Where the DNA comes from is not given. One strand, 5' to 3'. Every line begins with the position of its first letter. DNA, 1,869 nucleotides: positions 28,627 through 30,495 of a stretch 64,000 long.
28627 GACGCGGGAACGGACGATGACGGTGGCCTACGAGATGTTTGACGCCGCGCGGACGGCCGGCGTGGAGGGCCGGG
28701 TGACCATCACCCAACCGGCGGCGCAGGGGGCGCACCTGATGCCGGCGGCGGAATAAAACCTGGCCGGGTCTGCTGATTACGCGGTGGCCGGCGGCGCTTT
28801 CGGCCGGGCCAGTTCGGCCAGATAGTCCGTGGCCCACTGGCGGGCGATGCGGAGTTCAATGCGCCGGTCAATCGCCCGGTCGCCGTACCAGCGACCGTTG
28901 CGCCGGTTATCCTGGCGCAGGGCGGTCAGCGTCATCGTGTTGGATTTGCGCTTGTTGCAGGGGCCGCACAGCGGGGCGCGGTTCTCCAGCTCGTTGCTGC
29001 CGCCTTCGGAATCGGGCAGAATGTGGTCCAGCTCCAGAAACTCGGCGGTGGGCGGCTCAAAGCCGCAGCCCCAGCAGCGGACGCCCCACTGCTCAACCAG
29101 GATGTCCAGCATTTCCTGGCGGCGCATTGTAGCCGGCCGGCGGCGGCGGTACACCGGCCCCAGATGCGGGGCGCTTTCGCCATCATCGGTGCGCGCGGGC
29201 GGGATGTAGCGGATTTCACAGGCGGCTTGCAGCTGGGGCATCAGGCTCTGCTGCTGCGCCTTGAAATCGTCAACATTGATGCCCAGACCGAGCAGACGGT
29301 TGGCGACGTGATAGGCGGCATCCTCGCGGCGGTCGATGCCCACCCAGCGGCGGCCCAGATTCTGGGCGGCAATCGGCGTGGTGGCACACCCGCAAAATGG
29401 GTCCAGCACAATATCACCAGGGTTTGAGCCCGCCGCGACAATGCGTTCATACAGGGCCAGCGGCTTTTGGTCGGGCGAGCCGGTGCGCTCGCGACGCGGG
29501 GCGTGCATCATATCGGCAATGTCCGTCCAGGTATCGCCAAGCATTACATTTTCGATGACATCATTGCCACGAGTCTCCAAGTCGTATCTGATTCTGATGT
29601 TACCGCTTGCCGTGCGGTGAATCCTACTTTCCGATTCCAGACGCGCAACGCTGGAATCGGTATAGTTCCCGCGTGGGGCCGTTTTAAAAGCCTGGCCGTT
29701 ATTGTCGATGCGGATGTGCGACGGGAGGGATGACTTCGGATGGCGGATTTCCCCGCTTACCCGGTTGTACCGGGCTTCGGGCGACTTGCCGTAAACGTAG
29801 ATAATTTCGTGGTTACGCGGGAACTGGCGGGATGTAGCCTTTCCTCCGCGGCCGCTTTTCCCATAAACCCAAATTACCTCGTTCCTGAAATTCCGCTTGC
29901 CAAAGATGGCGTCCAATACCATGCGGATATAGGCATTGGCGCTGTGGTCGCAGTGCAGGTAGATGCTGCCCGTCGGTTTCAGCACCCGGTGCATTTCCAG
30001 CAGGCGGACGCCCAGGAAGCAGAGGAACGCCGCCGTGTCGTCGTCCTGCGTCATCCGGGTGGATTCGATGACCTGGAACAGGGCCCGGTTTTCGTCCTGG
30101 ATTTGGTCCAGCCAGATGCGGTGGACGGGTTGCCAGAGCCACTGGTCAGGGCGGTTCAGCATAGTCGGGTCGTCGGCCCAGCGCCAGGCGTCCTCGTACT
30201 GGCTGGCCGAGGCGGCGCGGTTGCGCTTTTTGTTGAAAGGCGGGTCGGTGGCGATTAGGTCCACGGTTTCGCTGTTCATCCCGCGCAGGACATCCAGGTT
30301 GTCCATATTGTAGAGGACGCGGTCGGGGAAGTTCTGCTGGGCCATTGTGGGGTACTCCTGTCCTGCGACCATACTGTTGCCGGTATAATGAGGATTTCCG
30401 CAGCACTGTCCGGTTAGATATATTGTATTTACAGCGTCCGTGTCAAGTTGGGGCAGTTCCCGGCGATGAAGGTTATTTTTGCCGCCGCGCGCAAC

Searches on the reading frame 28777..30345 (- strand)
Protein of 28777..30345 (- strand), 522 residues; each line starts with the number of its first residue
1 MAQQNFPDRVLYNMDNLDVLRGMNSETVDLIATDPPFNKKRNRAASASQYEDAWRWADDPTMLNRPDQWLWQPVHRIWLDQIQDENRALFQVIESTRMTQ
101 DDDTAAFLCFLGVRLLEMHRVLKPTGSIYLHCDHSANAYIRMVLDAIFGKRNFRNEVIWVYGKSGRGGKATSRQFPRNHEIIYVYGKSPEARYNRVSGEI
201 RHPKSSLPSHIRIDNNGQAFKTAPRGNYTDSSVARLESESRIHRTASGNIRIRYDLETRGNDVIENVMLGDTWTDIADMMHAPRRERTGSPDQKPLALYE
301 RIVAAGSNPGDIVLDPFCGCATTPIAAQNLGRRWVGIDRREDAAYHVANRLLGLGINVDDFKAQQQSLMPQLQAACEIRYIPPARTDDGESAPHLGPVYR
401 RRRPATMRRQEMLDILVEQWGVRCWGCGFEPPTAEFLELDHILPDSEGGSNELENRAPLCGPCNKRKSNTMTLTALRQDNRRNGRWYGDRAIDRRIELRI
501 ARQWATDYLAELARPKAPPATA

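Call 9: search_protein_families(library=pfam, proteins=[window:28777-30345:-], max_evalue=0.01)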
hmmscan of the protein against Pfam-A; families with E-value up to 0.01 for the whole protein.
window:28777-30345:- (522 aa): 5 families
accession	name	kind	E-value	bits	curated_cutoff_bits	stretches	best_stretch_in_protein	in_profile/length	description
PF01555.25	N6_N4_Mtase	-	7.1e-38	131.2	26.7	1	28-345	1-217/221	DNA methylase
PF01844.29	HNH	-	2.8e-09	37.4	21.4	1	424-469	1-46/47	HNH endonuclease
PF14279.12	HNH_5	-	7.1e-09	35.9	27.5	1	424-478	1-54/56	HNH endonuclease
PF01170.24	UPF0020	-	0.00012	22.3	22.3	0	305-341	24-60/197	RMKL-like, methyltransferase domain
PF13395.12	HNH_4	-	0.00073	19.9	22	1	435-471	16-52/54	HNH endonuclease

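Call 25: search_protein_families(library=padloc, proteins=[window:28777-30345:-], max_evalue=0.001)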
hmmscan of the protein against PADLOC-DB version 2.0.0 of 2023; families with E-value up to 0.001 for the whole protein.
window:28777-30345:- (522 aa): 60 families (the best 25 are shown)
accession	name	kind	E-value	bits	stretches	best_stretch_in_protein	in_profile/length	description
PDLC03339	MTase_II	-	3e-50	169.1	3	107-199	60-148/399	Type II methyltransferase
PDLC03300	MTase_II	-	2e-43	146.6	2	90-191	69-166/302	Type II methyltransferase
PDLC03354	MTase_II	-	1.5e-35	121.1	2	267-358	305-389/425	Type II methyltransferase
PDLC03371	MTase_II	-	5.5e-33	112.6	1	10-350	12-251/260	Type II methyltransferase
PDLC03299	MTase_II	-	1.4e-30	104.9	2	280-344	186-250/296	Type II methyltransferase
PDLC03633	MTase_III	-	6.9e-28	95.7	2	95-197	139-238/616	Type III methyltransferase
PDLC03636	MTase_III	-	8.2e-28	95.5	2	106-196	95-183/575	Type III methyltransferase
PDLC03638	MTase_III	-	7.9e-26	88.6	1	105-342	429-668/816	Type III methyltransferase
PDLC03635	MTase_III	-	3.8e-24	83.4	2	104-199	265-361/708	Type III methyltransferase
PDLC03265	MTase_II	-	8.4e-24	82.6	3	281-342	257-319/333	Type II methyltransferase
PDLC03644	MTase_III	-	2.7e-23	80.5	2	104-230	106-220/542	Type III methyltransferase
PDLC03238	MTase_II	-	1.5e-22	78.3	2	264-338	280-352/428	Type II methyltransferase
PDLC03738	oMTase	-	2.8e-20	70.4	1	290-351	204-265/376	orphan methyltransferase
PDLC03216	MTase_II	-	7.3e-20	69.3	1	291-352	195-256/364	Type II methyltransferase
PDLC03387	MTase_II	-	1.1e-19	68.7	1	290-357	214-280/289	Type II methyltransferase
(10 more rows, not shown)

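Call 36: search_protein_families(library=ncbifam, proteins=[window:28777-30345:-], max_evalue=0.01)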
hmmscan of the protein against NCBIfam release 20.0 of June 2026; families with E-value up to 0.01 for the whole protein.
window:28777-30345:- (522 aa): 6 families
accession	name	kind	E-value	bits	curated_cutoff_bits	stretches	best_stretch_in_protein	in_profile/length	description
NF008572.0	PRK11524.1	equivalog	1.2e-23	83.7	292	3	289-342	194-247/294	adenine-specific DNA-methyltransferase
NF050803.1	DnaMtaseCcrMCaul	equivalog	2.6e-19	69.4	830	1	289-352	185-248/350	adenine-specific DNA-methyltransferase CcrM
NF010253.0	PRK13699.1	subfamily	2.4e-11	43.7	244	1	285-348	139-200/226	DNA methyltransferase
NF040563.1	guided_IscB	equivalog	4.7e-09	35.8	175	1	412-478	183-246/314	RNA-guided endonuclease IscB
TIGR01177.1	TIGR01177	hypoth_equivalog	1.5e-05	24.5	316.55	1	306-342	179-215/330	TIGR01177 family methyltransferase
NF049971.1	CRISPR_Cas9d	exception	0.0033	16.1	375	1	422-470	546-596/986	type II CRISPR RNA-guided endonuclease Cas9d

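Call 46: find_homologous_proteins(query=window:28777-30345:-, max_evalue=1e-10)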
Query window:28777-30345:- (522 aa): 7915 proteins with E <= 1e-10 among 8000 candidates; the best 120 are listed.
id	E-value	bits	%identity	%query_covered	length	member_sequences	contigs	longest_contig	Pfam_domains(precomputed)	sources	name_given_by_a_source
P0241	0.0e+0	1185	96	100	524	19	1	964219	PF01844.30,PF14279.13,PF01555.25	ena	-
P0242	1.1e-263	894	75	100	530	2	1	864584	PF01844.30,PF14279.13,PF01555.25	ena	-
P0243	8.3e-240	815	70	100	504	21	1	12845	PF01844.30,PF14279.13,PF01555.25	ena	-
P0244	4.4e-237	806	69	98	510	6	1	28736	PF01844.30,PF14279.13,PF01555.25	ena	-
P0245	5.8e-227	773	65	98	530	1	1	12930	PF01844.30,PF14279.13,PF01555.25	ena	-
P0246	3.4e-226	770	66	98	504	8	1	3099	PF01844.30,PF14279.13,PF01555.25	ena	-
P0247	4.2e-226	770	66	98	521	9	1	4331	PF01844.30,PF14279.13,PF01555.25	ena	-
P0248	2.9e-224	764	63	100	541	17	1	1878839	PF01844.30,PF14279.13,PF01555.25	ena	-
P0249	9.8e-221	752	64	98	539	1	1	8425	PF01844.30,PF14279.13,PF01555.25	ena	-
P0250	3.1e-220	751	63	98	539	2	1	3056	PF01844.30,PF14279.13,PF01555.25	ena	-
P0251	1.4e-219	748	64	98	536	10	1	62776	PF01844.30,PF14279.13,PF01555.25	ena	-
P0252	1.9e-219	748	64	97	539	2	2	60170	PF01844.30,PF14279.13,PF01555.25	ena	-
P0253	1.1e-218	745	66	96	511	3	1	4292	PF01844.30,PF14279.13,PF01555.25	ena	-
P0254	4.8e-195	667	59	97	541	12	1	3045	PF01844.30,PF14279.13,PF01555.25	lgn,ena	-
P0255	5.2e-194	664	59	98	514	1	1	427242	PF01844.30,PF14279.13,PF01555.25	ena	-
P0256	5.5e-189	647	57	97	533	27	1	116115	PF01844.30,PF14279.13,PF01555.25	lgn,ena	-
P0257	4.8e-188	644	60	93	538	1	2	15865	PF01844.30,PF14279.13,PF01555.25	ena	-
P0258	5.6e-188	644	54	98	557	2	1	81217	PF01844.30,PF14279.13,PF01555.25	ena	-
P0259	8.7e-188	643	53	98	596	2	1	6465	PF01844.30,PF14279.13,PF01555.25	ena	-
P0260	1.9e-187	642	54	98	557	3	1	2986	PF01844.30,PF14279.13,PF01555.25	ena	-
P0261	2.8e-187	642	58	98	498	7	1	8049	PF01844.30,PF14279.13,PF01555.25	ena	-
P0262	5.4e-187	641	53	100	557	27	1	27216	PF01844.30,PF14279.13,PF01555.25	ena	-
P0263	1.4e-186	639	57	98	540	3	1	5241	PF01844.30,PF14279.13,PF01555.25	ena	-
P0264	3.6e-183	628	57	99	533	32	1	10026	PF01844.30,PF01555.25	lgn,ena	-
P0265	7.8e-183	627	59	93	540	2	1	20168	PF01844.30,PF01555.25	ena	-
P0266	1.2e-180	620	57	96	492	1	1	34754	PF01844.30,PF01555.25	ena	-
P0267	5.1e-178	611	58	48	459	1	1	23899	PF01844.30,PF01555.25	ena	-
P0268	4.4e-174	598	56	98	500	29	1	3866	PF01844.30,PF14279.13,PF01555.25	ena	-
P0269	4.4e-172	592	59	89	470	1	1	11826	PF01844.30,PF01555.25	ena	-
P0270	1.7e-166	573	53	98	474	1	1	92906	PF01844.30,PF14279.13,PF01555.25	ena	-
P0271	2.5e-166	573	51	100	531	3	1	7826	PF01844.30,PF14279.13,PF01555.25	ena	-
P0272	3.0e-166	572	53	98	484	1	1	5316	PF01844.30,PF14279.13,PF01555.25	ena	-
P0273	9.7e-164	564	54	98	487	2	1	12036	PF01844.30,PF14279.13,PF01555.25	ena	-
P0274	1.7e-163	563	53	98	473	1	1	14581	PF13395.13,PF01844.30,PF14279.13,PF01555.25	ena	-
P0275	4.3e-163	562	52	98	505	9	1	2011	PF13395.13,PF01844.30,PF14279.13,PF01555.25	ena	-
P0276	1.2e-162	560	52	98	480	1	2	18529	PF13395.13,PF01844.30,PF14279.13,PF01555.25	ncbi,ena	-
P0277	4.7e-161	555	52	98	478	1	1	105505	PF13395.13,PF01844.30,PF14279.13,PF01555.25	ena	-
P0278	9.1e-159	548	49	98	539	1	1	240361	PF01844.30,PF14279.13,PF01555.25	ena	-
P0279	1.2e-158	547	50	97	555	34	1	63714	PF01844.30,PF14279.13,PF01555.25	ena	-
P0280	4.4e-158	545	49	100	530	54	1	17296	PF01844.30,PF14279.13,PF01555.25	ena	-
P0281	6.7e-158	545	51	97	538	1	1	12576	PF01844.30,PF14279.13,PF01555.25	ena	-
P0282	1.2e-157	544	49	99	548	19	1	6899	PF01844.30,PF01555.25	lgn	-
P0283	2.3e-157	543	49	99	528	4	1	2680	PF01844.30,PF14279.13,PF01555.25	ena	-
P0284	4.9e-157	542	52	98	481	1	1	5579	PF01844.30,PF14279.13,PF01555.25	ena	-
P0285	1.7e-153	530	51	97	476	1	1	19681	PF01844.30,PF14279.13,PF01555.25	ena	-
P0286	2.6e-153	530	50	97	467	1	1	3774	PF01844.30,PF14279.13,PF01555.25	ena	-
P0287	3.4e-152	526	49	98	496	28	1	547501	PF01555.25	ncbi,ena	-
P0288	5.9e-152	525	49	98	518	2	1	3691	PF01844.30,PF14279.13,PF01555.25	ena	-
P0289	2.3e-151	523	63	74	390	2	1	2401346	PF01555.25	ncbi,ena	-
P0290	4.6e-150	519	49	99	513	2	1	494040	PF01844.30,PF14279.13,PF01555.25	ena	-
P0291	8.9e-150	518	48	98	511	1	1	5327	PF01844.30,PF14279.13,PF01555.25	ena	-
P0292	5.8e-149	515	50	98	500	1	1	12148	PF13395.13,PF01844.30,PF14279.13,PF01555.25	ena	-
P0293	5.4e-148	512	49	98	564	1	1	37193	PF13395.13,PF01844.30,PF14279.13,PF01555.25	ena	-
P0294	8.9e-148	511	51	88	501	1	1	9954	PF01844.30,PF14279.13,PF01555.25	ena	-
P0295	1.8e-147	510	50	97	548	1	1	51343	PF13395.13,PF01844.30,PF01555.25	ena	-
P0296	1.6e-146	507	48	98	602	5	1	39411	PF01844.30,PF01555.25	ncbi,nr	ncbi:MAG: DNA methyltransferase [Chloroflexi bacterium]|nr:DNA methyltransferase [Chloroflexota bact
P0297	4.3e-146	506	49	97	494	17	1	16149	PF01844.30,PF14279.13,PF01555.25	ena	-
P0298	1.4e-145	504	73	36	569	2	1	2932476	PF01844.30,PF01555.25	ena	-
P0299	2.3e-145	503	48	98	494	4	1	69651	PF13395.13,PF01844.30,PF14279.13,PF01555.25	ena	-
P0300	8.5e-145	502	48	99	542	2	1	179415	PF01844.30,PF14279.13,PF01555.25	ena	-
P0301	1.2e-144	501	48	98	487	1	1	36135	PF01844.30,PF14279.13,PF01555.25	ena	-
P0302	1.6e-144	501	48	98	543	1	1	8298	PF13395.13,PF01844.30,PF14279.13,PF01555.25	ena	-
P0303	3.8e-144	499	49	93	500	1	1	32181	PF01844.30,PF14279.13,PF01555.25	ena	-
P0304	3.9e-144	499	50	98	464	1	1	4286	PF01844.30,PF14279.13,PF01555.25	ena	-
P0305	7.4e-144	498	50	93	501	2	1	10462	PF01844.30,PF14279.13,PF01555.25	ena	-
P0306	1.0e-143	498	49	98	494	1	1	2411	PF01844.30,PF14279.13,PF01555.25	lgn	-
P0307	1.1e-143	498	51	95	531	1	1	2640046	PF01844.30,PF01555.25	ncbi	-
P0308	1.4e-143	498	48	97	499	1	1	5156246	PF01844.30,PF14279.13,PF01555.25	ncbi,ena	-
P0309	1.7e-143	497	48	98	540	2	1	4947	PF13395.13,PF01844.30,PF14279.13,PF01555.25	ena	-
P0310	1.9e-143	497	51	93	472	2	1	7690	PF01844.30,PF01555.25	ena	-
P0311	1.9e-143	497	47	98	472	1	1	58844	PF01844.30,PF01555.25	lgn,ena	-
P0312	2.0e-143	497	49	98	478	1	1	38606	PF01844.30,PF14279.13,PF01555.25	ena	-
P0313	2.3e-143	497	48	98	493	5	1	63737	PF01844.30,PF01555.25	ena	-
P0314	2.7e-143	497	50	92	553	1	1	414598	PF01844.30,PF14279.13,PF01555.25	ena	-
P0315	2.7e-143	497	49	98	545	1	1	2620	PF01844.30,PF01555.25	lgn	-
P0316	3.1e-143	496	48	93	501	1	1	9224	PF01844.30,PF14279.13,PF01555.25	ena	-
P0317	3.1e-143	496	46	98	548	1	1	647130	PF01844.30,PF14279.13,PF01555.25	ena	-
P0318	3.1e-143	496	48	98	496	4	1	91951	PF13395.13,PF01844.30,PF14279.13,PF01555.25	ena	-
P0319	3.4e-143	496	47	98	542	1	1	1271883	PF01844.30,PF14279.13,PF01555.25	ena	-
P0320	3.9e-143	496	61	73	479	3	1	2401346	PF01555.25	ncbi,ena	-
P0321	6.6e-143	495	50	96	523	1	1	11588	PF01844.30,PF01555.25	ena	-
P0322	7.0e-143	495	48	99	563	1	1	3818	PF01844.30,PF14279.13,PF01555.25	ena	-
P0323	1.1e-142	495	48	100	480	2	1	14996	PF01844.30,PF01555.25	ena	-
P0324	1.1e-142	495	49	98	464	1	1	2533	PF01844.30,PF14279.13,PF01555.25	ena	-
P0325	1.4e-142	494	47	98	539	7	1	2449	PF01844.30,PF14279.13,PF01555.25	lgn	-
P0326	1.9e-142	494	45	92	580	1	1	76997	PF01844.30,PF14279.13,PF01555.25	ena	-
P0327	2.0e-142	494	48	98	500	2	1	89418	PF01844.30,PF14279.13,PF01555.25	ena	-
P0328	2.5e-142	493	48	98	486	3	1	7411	PF13395.13,PF01844.30,PF14279.13,PF01555.25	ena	-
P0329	3.3e-142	493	50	93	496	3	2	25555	PF01844.30,PF14279.13,PF01555.25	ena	-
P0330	3.3e-142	493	47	98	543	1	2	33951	PF01844.30,PF14279.13,PF01555.25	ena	-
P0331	3.5e-142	493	49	93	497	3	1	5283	PF01844.30,PF14279.13,PF01555.25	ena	-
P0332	4.8e-142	492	49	92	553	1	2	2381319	PF01844.30,PF14279.13,PF01555.25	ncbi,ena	-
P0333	6.8e-142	492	47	98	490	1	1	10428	PF01844.30,PF14279.13,PF01555.25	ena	-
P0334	7.0e-142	492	47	98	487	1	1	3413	PF01844.30,PF14279.13,PF01555.25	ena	-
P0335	7.3e-142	492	49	98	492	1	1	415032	PF01844.30,PF01555.25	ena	-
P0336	9.5e-142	492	49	92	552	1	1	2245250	PF01844.30,PF14279.13,PF01555.25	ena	-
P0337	1.2e-141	491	48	98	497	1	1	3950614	PF01844.30,PF14279.13,PF01555.25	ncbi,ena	-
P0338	1.4e-141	491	47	98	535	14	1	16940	PF01844.30,PF14279.13,PF01555.25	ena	-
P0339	1.9e-141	491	46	99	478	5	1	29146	PF01844.30,PF14279.13,PF01555.25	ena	-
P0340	1.9e-141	490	49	98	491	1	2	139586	PF01844.30,PF01555.25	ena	-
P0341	2.5e-141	490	49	95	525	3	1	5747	PF01844.30,PF01555.25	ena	-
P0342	2.7e-141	490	46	98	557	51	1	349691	PF01844.30,PF14279.13,PF01555.25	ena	-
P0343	2.8e-141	490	49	97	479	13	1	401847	PF01844.30,PF14279.13,PF01555.25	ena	-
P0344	2.9e-141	490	48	98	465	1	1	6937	PF01844.30,PF14279.13,PF01555.25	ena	-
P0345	3.0e-141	490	49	98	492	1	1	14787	PF01844.30,PF01555.25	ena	-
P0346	3.2e-141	490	47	98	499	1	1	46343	PF01844.30,PF14279.13,PF01555.25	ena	-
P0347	3.6e-141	490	48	98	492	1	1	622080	PF01844.30,PF14279.13,PF01555.25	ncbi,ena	-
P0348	4.7e-141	489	49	98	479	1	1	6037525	PF13395.13,PF01844.30,PF14279.13,PF01555.25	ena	-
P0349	5.5e-141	489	49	93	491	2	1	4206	PF01844.30,PF01555.25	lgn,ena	-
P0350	5.8e-141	489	46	98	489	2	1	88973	PF01844.30,PF14279.13,PF01555.25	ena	-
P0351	6.3e-141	489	50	98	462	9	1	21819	PF01844.30,PF14279.13,PF01555.25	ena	-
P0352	6.5e-141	489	48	92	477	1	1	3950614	PF01844.30,PF14279.13,PF01555.25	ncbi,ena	-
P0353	7.0e-141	489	46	98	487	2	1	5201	PF01844.30,PF14279.13,PF01555.25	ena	-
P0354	8.1e-141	488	48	92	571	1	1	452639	PF01844.30,PF14279.13,PF01555.25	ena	-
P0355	8.4e-141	488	45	98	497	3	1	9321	PF01844.30,PF14279.13,PF01555.25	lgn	-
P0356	9.6e-141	488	49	98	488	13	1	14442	PF01844.30,PF14279.13,PF01555.25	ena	-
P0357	1.1e-140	488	50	94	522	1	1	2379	PF01844.30,PF01555.25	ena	-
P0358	1.2e-140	488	48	93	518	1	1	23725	PF01844.30,PF14279.13,PF01555.25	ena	-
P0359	1.3e-140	488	48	98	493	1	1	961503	PF01844.30,PF01555.25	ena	-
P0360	1.4e-140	488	48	97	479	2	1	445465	PF01844.30,PF14279.13,PF01555.25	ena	-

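Call 47: find_encoding_contigs(protein=P0242, flank=6000, max_places=2)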
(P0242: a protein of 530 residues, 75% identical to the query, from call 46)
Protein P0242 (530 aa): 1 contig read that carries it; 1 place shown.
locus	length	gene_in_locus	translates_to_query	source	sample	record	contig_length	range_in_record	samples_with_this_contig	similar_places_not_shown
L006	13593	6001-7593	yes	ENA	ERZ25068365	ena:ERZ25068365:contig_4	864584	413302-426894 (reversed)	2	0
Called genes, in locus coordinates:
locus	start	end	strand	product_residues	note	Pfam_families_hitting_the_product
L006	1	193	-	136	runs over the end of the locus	PF22684:LFE_1968-like, PF24724:DUF7676 (faint)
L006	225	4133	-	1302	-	PF02514:CobN-Mg_chel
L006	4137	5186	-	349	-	PF00590:TP_methylase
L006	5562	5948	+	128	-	PF13650:Asp_protease_2, PF13975:gag-asp_proteas (weak)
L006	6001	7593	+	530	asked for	PF01555:N6_N4_Mtase, PF01844:HNH, PF14279:HNH_5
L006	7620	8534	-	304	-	PF00288:GHMP_kinases_N, PF08544:GHMP_kinases_C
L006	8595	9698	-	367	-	PF01663:Phosphodiest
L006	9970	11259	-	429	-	PF21269:TreT_GT1, PF00534:Glycos_transf_1, PF13692:Glyco_trans_1_4, PF13524:Glyco_trans_1_2 (weak)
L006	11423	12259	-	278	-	PF02673:BacA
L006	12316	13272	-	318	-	PF05685:Uma2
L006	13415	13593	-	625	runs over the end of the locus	PF13522:GATase_6, PF13537:GATase_7, PF01380:SIS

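Call 48: find_encoding_contigs(protein=P0248, flank=6000, max_places=2)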
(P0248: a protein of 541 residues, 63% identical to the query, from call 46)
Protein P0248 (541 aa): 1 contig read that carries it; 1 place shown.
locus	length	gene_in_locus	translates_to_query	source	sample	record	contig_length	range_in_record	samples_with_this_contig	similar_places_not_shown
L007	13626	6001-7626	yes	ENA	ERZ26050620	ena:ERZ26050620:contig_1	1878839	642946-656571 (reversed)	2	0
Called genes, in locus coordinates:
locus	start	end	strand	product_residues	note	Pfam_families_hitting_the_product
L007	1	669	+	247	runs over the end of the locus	PF04199:Cyclase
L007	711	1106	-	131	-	PF03928:HbpS-like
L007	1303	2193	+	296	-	PF00977:His_biosynth, PF01207:Dus (faint), PF02581:TMP-TENI (faint), PF03060:NMO (faint)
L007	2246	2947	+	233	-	PF00702:Hydrolase, PF13419:HAD_2 (weak), PF13242:Hydrolase_like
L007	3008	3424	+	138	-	-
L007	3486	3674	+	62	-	-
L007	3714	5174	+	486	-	PF11794:HpaB_N, PF03241:HpaB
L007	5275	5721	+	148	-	-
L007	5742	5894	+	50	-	-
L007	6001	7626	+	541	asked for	PF01555:N6_N4_Mtase, PF01844:HNH, PF14279:HNH_5 (weak)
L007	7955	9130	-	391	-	PF12849:PBP_like_2, PF12727:PBP_like (faint)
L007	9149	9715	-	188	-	-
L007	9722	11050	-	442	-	PF05195:AMP_N, PF00557:Peptidase_M24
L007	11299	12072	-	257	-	-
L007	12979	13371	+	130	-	PF13340:DUF4096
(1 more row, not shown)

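Call 49: find_encoding_contigs(protein=P0337, flank=6000, max_places=2)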
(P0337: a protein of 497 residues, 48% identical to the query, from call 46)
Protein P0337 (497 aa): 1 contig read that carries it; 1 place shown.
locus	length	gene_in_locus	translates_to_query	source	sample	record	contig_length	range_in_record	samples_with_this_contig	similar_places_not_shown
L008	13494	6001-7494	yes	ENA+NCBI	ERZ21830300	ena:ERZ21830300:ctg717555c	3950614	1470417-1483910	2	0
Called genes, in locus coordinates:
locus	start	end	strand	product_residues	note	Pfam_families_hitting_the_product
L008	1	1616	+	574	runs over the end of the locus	PF00890:FAD_binding_2, PF02910:Succ_DH_flav_C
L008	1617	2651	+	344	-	PF13085:Fer2_3, PF13183:Fer4_8, PF13237:Fer4_10, PF12838:Fer4_7 (weak), PF13187:Fer4_9 (weak), PF13534:Fer4_17 (weak)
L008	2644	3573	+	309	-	PF02754:CCG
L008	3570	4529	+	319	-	PF03486:HI0933_like (faint), PF07992:Pyr_redox_2, PF13241:NAD_binding_7 (faint), PF13738:Pyr_redox_3, PF00070:Pyr_redox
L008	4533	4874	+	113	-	-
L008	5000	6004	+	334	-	-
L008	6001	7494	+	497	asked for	PF01555:N6_N4_Mtase, PF01844:HNH, PF14279:HNH_5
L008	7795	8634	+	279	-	PF01261:AP_endonuc_2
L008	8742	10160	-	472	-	PF12704:MacB_PCD, PF02687:FtsX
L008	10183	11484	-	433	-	PF12704:MacB_PCD, PF02687:FtsX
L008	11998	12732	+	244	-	-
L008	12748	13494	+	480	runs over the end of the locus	-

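Call 67: search_protein_families(library=pfam, proteins=[P0287, P0298], max_evalue=0.001)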
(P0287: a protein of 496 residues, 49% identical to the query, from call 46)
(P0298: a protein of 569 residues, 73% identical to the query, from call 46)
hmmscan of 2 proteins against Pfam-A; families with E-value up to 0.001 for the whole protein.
P0287 (496 aa): 5 families
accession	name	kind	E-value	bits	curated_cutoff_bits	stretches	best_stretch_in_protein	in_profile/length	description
PF01555.25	N6_N4_Mtase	-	5.9e-41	141.3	26.7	1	28-336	1-217/221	DNA methylase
PF14279.12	HNH_5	-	2.5e-05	24.6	27.5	1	416-454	10-48/56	HNH endonuclease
PF01844.29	HNH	-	3.5e-05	24.3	21.4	1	414-452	11-47/47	HNH endonuclease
PF02945.21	Endonuclease_7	-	0.00083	19.7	23.6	0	385-447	8-61/82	Recombination endonuclease VII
PF13395.12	HNH_4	-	0.00084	19.7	22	0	417-453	16-52/54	HNH endonuclease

P0298 (569 aa): 4 families
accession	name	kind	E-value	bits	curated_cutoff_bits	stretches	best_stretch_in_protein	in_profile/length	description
PF01555.25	N6_N4_Mtase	-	7.7e-39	134.4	26.7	1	28-383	1-213/221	DNA methylase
PF01844.29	HNH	-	6.1e-10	39.5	21.4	1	474-523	3-47/47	HNH endonuclease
PF14279.12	HNH_5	-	2.6e-05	24.5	27.5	1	490-529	13-52/56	HNH endonuclease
PF13395.12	HNH_4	-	0.00033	21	22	0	490-523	18-51/54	HNH endonuclease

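Call 109: find_encoding_contigs(protein=P0241, flank=6000, max_places=2)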
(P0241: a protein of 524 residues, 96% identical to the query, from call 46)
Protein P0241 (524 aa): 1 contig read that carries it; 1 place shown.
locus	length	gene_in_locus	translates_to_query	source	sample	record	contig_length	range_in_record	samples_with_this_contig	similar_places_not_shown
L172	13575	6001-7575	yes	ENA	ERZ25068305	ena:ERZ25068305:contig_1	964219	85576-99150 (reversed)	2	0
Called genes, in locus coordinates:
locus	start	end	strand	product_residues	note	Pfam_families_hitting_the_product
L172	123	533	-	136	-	PF22684:LFE_1968-like, PF24724:DUF7676 (faint)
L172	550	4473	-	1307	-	PF02514:CobN-Mg_chel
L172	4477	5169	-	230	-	PF00590:TP_methylase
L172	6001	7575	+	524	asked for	PF01555:N6_N4_Mtase, PF01844:HNH, PF14279:HNH_5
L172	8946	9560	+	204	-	-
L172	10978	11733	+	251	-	-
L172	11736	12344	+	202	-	-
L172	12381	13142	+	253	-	-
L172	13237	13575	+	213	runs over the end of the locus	-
